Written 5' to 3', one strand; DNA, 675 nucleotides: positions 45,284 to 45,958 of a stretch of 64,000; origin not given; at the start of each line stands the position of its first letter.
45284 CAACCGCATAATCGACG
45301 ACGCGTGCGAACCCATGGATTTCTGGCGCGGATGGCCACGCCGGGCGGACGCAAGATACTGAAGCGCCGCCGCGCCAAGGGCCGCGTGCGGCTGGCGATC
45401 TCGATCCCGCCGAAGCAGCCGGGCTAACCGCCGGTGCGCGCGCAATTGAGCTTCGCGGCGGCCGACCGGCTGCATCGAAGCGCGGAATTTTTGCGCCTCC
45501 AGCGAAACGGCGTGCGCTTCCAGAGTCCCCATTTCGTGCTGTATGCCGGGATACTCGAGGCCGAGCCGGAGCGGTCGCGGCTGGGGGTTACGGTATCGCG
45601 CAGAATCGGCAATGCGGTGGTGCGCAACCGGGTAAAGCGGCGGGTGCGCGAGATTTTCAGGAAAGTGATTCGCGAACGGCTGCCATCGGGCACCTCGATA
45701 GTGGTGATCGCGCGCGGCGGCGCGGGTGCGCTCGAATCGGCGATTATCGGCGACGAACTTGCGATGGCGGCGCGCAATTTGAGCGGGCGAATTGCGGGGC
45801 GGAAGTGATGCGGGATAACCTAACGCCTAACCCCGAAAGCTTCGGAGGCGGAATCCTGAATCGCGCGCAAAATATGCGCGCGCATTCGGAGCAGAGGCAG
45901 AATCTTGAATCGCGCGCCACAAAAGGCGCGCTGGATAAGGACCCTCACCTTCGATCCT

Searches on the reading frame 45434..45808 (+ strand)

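Call 44: search_protein_families(library=pfam, proteins=[window:45434-45808:+], max_evalue=0.01)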
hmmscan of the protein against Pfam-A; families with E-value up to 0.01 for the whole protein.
window:45434-45808:+ (124 aa): 1 family
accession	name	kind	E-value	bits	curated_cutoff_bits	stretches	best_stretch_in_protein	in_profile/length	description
PF00825.24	Ribonuclease_P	-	1e-25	90.3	22.3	1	7-114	1-106/109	Ribonuclease P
